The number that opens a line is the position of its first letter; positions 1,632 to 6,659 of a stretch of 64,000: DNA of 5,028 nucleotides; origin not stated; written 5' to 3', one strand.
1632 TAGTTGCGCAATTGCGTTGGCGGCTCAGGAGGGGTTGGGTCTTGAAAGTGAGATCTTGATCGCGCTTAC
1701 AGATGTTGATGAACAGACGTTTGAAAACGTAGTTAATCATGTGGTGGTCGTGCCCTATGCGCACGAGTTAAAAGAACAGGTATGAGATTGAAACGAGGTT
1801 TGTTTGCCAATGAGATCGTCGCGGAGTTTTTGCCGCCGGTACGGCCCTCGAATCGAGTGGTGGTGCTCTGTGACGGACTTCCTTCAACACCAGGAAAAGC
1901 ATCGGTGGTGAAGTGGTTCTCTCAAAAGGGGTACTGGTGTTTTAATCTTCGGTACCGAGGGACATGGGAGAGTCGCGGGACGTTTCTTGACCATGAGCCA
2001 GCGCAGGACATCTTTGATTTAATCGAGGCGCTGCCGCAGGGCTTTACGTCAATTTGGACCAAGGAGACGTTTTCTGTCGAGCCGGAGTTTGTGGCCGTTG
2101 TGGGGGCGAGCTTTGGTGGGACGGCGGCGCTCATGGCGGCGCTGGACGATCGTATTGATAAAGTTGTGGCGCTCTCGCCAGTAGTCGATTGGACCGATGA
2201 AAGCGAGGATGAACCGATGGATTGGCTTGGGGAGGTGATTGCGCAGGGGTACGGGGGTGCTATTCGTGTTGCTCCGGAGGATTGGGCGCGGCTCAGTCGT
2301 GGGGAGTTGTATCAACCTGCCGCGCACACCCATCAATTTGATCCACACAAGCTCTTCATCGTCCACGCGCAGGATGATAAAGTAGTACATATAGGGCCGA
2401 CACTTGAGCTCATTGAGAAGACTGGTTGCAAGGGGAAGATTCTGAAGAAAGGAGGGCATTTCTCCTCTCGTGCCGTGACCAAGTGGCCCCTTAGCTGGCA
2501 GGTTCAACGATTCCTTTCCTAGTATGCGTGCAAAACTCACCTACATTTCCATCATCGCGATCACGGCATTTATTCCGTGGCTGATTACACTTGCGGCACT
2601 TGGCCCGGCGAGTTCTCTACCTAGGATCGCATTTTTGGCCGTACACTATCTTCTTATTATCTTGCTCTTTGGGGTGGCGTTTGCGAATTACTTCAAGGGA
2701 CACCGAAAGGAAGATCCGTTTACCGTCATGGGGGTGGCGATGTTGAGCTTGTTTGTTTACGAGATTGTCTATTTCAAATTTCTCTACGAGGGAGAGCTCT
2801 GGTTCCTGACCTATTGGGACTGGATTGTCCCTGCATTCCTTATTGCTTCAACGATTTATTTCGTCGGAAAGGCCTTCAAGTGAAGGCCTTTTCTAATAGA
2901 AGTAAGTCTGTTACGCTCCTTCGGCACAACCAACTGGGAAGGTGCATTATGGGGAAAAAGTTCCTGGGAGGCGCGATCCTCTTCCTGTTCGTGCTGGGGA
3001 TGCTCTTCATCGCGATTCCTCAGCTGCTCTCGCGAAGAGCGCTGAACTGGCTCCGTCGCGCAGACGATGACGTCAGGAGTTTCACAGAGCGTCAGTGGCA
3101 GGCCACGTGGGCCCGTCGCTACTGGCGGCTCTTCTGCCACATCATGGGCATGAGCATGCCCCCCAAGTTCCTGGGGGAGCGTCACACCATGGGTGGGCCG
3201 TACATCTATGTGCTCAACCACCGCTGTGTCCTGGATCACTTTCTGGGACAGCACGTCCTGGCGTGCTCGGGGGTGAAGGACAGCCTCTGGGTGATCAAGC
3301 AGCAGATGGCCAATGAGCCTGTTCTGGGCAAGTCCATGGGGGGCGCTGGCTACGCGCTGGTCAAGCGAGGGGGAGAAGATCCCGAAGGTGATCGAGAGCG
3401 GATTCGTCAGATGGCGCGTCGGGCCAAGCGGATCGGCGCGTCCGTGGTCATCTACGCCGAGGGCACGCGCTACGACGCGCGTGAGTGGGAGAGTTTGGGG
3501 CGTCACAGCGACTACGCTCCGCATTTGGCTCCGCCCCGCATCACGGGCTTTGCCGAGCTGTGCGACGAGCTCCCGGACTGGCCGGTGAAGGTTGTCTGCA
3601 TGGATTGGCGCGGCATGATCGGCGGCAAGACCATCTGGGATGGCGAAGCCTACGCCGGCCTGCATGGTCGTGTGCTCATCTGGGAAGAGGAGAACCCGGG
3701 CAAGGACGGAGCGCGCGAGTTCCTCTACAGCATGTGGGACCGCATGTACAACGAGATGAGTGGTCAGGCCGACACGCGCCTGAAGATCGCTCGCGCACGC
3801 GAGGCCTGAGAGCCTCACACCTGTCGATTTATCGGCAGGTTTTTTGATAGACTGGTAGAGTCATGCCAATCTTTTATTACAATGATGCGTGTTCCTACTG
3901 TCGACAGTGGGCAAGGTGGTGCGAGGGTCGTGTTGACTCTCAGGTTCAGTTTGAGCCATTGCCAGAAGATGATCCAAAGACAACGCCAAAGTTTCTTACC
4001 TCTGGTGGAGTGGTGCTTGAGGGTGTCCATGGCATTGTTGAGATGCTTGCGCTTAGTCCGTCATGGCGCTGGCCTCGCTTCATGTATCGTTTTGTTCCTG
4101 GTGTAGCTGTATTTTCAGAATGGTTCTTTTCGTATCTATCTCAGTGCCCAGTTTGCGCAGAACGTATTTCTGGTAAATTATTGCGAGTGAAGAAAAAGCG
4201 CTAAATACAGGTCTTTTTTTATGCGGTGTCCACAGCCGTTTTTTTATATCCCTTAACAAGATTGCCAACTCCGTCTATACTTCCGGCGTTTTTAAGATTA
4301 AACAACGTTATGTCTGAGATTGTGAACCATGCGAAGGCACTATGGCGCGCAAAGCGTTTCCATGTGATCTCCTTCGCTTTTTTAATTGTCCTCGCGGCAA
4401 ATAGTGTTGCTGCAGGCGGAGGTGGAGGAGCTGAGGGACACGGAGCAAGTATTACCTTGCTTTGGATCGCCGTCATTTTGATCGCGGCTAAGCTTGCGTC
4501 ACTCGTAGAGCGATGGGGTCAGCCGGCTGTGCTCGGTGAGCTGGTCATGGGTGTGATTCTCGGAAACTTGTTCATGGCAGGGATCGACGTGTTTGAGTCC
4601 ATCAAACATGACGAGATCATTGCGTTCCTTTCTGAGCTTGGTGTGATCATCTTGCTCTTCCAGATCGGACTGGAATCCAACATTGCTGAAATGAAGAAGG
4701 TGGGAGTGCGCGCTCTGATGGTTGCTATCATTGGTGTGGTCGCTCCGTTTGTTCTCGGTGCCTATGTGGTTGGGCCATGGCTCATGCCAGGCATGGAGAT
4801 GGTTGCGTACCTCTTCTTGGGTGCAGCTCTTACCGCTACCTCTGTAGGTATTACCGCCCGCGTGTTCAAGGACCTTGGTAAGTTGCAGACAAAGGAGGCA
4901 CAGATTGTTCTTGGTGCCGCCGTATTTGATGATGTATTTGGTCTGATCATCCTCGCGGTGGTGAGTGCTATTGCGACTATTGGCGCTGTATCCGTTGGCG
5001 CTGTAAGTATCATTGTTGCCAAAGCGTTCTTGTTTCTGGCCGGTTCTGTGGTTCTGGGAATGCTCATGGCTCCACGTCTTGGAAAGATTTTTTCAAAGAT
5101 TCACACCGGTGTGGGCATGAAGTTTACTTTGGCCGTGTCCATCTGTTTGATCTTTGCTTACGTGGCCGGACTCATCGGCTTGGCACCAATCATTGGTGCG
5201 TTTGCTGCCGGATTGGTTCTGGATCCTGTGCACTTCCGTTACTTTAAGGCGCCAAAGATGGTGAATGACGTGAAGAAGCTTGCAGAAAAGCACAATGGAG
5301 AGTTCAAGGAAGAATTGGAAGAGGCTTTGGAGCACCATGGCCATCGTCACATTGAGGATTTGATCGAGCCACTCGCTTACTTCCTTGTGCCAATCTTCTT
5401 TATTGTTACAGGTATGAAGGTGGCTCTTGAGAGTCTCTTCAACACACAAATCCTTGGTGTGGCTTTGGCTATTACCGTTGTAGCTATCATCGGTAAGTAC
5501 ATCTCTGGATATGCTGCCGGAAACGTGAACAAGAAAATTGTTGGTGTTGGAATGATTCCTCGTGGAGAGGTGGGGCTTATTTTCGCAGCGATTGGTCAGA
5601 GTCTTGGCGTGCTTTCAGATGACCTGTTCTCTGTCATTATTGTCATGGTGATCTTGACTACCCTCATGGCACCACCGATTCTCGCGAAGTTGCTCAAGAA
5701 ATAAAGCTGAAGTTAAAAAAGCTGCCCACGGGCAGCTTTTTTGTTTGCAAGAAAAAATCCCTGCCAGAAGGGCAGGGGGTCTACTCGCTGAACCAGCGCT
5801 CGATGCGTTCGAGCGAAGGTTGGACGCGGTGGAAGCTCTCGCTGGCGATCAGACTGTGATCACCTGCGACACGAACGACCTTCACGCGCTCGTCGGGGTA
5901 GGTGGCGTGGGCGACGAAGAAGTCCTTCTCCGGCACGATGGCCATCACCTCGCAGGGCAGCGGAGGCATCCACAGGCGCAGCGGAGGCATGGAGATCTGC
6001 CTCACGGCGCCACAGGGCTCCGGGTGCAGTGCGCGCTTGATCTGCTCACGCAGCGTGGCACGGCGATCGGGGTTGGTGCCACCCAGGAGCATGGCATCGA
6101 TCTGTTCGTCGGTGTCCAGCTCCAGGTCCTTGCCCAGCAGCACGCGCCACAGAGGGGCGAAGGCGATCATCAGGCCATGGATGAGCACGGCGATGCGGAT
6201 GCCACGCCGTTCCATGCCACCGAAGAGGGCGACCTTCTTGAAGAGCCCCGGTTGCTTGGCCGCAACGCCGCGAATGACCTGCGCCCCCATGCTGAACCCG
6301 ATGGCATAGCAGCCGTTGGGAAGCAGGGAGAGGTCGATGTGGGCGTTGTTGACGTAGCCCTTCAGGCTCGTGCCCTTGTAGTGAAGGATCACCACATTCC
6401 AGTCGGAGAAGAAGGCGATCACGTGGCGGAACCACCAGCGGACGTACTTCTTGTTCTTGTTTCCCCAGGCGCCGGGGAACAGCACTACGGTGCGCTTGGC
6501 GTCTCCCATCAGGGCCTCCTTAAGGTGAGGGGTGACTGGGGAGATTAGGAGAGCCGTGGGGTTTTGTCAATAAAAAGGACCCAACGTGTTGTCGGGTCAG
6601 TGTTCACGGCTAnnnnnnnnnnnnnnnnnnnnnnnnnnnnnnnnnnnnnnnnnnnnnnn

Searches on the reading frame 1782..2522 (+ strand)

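Call 8: search_protein_families(library=pfam, max_evalue=0.01, proteins=[window:1782-2522:+])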
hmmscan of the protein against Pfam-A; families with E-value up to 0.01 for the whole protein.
window:1782-2522:+ (246 aa): 8 families
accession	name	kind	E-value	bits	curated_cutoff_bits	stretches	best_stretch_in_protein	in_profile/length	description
PF00326.27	Peptidase_S9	-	5.7e-10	39.5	22.6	1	42-213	6-169/213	Prolyl oligopeptidase family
PF12146.15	Hydrolase_4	-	1e-07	31.9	27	1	24-144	4-118/239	Serine aminopeptidase, S33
PF12697.13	Abhydrolase_6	-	6.3e-07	30.7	26.3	1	47-176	24-143/217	Alpha/beta hydrolase family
PF02129.25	Peptidase_S15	-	9.4e-07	29.2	23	1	44-140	44-135/262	X-Pro dipeptidyl-peptidase (S15 family)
PF00561.26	Abhydrolase_1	-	2.4e-06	27.9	25.8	1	104-145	71-113/245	alpha/beta hydrolase fold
PF00756.26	Esterase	-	3.3e-05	24.2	22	1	92-138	105-153/251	Putative esterase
PF20434.5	BD-FAE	-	0.00051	20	26.8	0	43-139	40-141/215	BD-FAE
PF07859.19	Abhydrolase_3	-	0.0098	16.1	25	0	91-143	63-117/210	alpha/beta hydrolase fold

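Call 9: search_protein_families(library=ncbifam, max_evalue=0.01, proteins=[window:1782-2522:+])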
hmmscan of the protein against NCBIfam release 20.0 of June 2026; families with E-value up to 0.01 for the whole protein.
window:1782-2522:+ (246 aa): 3 families
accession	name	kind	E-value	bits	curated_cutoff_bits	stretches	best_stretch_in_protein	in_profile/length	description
NF047920.1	lactonase_UilS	equivalog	5.9e-06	26.2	400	1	23-129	23-126/285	UilS family quorum-quenching N-acyl-homoserine lactonase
NF047580.1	BPSS1187_fam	subfamily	1.2e-05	25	125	1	102-151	110-158/244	BPSS1187 family protein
NF033892.1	XcbB_CpsF_sero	subfamily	0.0022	17.3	125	1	94-143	151-199/291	XcbB/CpsF family capsular polysaccharide biosynthesis protein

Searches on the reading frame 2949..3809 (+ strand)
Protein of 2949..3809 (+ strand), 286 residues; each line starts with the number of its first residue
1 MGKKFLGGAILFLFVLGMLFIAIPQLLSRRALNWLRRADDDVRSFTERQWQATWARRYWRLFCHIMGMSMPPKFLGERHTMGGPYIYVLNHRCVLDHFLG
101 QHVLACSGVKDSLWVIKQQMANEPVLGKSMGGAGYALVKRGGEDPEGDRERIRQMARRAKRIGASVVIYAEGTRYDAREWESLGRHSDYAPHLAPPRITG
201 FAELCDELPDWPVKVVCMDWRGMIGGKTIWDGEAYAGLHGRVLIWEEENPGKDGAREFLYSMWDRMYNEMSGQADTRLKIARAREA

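Call 8: search_protein_families(library=pfam, max_evalue=0.01, proteins=[window:2949-3809:+])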
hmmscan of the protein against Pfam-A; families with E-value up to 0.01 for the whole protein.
window:2949-3809:+ (286 aa): 1 family
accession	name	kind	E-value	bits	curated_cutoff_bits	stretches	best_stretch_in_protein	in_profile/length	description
PF01553.26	Acyltransferase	-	9.5e-10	38.8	23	1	81-180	12-108/132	Acyltransferase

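Call 9: search_protein_families(library=ncbifam, max_evalue=0.01, proteins=[window:2949-3809:+])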
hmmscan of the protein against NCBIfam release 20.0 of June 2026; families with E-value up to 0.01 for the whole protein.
window:2949-3809:+ (286 aa): 4 families
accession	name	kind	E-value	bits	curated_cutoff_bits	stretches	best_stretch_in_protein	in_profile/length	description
TIGR00530.1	AGP_acyltrn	subfamily_domain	1.6e-08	34.4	102.95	1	82-178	15-104/130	1-acylglycerol-3-phosphate O-acyltransferase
NF058536.1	LPAAT_acyl_YihG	equivalog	1.7e-06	27.5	260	1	80-203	79-206/290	1-acylglycerol-3-phosphate O-acyltransferase, YihG family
NF010621.0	PRK14014.1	domain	2.2e-06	27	186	1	80-206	84-214/301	acetyltransferase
NF052553.1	LyOrLpactfOlsABRUA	equivalog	0.0069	15.6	300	0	47-176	32-149/263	lyso-ornithine lipid O-acyltransferase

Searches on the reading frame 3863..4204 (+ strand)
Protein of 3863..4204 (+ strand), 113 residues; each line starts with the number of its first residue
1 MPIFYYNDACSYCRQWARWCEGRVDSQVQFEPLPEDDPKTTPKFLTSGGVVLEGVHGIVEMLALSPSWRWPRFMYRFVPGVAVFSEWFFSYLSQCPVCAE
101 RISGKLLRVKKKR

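Call 8: search_protein_families(library=pfam, max_evalue=0.01, proteins=[window:3863-4204:+])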
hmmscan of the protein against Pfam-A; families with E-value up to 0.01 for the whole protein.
window:3863-4204:+ (113 aa): 1 family
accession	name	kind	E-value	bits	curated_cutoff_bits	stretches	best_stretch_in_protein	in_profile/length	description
PF04134.17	DCC1-like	-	7.6e-05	24.4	27.8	1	5-93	2-104/113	DCC1-like thiol-disulfide oxidoreductase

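Call 9: search_protein_families(library=ncbifam, max_evalue=0.01, proteins=[window:3863-4204:+])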
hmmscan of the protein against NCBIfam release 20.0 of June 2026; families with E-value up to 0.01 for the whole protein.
window:3863-4204:+ (113 aa): 0 families

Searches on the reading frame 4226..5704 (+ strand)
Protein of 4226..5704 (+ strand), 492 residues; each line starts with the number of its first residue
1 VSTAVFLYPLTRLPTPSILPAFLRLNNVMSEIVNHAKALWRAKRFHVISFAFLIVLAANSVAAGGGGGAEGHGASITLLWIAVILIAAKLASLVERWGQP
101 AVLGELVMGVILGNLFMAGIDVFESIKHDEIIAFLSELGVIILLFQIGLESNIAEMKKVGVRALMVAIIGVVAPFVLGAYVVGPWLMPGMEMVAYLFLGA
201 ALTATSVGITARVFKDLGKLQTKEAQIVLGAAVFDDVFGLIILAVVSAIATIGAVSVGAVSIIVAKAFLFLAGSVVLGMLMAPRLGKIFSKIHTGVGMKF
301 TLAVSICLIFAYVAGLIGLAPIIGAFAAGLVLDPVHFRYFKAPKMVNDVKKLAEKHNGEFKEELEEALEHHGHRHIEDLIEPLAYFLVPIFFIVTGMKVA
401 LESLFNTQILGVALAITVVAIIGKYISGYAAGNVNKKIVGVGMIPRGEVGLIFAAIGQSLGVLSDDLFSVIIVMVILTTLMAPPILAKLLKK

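Call 8: search_protein_families(library=pfam, max_evalue=0.01, proteins=[window:4226-5704:+])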
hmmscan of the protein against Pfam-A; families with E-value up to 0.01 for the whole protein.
window:4226-5704:+ (492 aa): 1 family
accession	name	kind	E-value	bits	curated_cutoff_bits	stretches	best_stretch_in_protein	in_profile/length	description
PF00999.27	Na_H_Exchanger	-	2.1e-62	211.6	26.2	1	86-492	5-375/375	Sodium/hydrogen exchanger, transmembrane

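Call 9: search_protein_families(library=ncbifam, max_evalue=0.01, proteins=[window:4226-5704:+])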
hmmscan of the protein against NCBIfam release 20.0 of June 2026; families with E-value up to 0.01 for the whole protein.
window:4226-5704:+ (492 aa): 4 families
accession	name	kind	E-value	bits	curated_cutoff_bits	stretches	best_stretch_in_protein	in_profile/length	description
TIGR00932.1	2a37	subfamily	9.1e-43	146.7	238.3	1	88-340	4-248/275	monovalent cation:proton antiporter-2 (CPA2) family protein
NF002973.0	PRK03659.1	equivalog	7.7e-14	51.1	804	2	82-338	11-256/602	glutathione-regulated potassium-efflux system protein KefB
NF045626.1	FeTrans_MagA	equivalog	2.1e-11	43.5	700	1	82-333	12-252/386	iron transporter MagA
NF002924.0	PRK03562.1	equivalog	3e-08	32.6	752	1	77-338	6-259/623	glutathione-regulated potassium-efflux system protein KefC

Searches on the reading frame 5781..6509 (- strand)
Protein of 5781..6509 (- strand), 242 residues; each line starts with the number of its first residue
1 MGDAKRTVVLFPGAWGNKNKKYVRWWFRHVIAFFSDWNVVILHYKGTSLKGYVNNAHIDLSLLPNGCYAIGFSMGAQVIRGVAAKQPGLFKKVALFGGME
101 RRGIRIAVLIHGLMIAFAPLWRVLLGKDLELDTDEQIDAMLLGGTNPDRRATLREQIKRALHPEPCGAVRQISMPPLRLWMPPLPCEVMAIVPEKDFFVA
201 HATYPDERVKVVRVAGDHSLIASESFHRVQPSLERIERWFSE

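Call 8: search_protein_families(library=pfam, max_evalue=0.01, proteins=[window:5781-6509:-])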
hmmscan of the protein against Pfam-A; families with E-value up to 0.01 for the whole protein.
window:5781-6509:- (242 aa): 0 families

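Call 9: search_protein_families(library=ncbifam, max_evalue=0.01, proteins=[window:5781-6509:-])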
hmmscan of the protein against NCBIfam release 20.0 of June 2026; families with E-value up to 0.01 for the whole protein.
window:5781-6509:- (242 aa): 0 families

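Call 42: search_protein_families(library=padloc, max_evalue=0.01, proteins=[window:5781-6509:-])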
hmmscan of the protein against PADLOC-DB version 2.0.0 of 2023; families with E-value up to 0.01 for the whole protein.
window:5781-6509:- (242 aa): 0 families

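Call 43: search_protein_families(library=phrogs, max_evalue=0.01, proteins=[window:5781-6509:-])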
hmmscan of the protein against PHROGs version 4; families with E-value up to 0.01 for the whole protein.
window:5781-6509:- (242 aa): 0 families

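Call 59: search_solved_structures(query=A4, max_evalue=1)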
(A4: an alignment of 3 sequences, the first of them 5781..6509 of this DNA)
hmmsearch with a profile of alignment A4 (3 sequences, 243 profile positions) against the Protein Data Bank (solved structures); distinct sequences matched with E-value up to 1: 4.
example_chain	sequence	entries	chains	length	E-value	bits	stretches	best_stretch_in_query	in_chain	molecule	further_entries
3e0x_A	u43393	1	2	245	0.12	14.8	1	61-99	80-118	Lipase-esterase related protein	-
7ukb_A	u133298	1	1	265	0.45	13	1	46-98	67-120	alpha/beta-hydrolase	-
2h1i_A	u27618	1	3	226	0.61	12.5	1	43-109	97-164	Carboxylesterase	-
3qit_A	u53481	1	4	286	0.78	12.2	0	51-96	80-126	Polyketide synthase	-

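Call 85: find_homologous_proteins(query=window:5781-6506:-, max_evalue=0.001)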
Query window:5781-6506:- (241 aa): 8 proteins with E <= 0.001 among 354 candidates.
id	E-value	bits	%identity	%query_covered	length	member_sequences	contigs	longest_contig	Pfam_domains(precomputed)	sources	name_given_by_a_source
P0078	8.8e-163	558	100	100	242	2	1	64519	-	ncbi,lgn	-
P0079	5.0e-92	326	57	100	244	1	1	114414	-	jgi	jgi:pimeloyl-ACP methyl ester carboxylesterase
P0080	1.2e-91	325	57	99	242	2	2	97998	-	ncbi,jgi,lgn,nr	ncbi:MAG: alpha/beta hydrolase [Parcubacteria group bacterium]|nr:alpha/beta hydrolase [Parcubacteri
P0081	2.7e-71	258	50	99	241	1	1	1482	-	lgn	-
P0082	6.0e-66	241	51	90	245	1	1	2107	-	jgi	jgi:pimeloyl-ACP methyl ester carboxylesterase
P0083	2.8e-56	209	43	97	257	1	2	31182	PF12697.14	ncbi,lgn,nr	ncbi:alpha/beta hydrolase [Candidatus Uhrbacteria bacterium]|nr:alpha/beta hydrolase [Candidatus Uhr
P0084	8.6e-51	191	43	99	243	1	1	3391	-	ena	-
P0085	5.9e-49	185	40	98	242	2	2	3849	-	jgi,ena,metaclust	metaclust:\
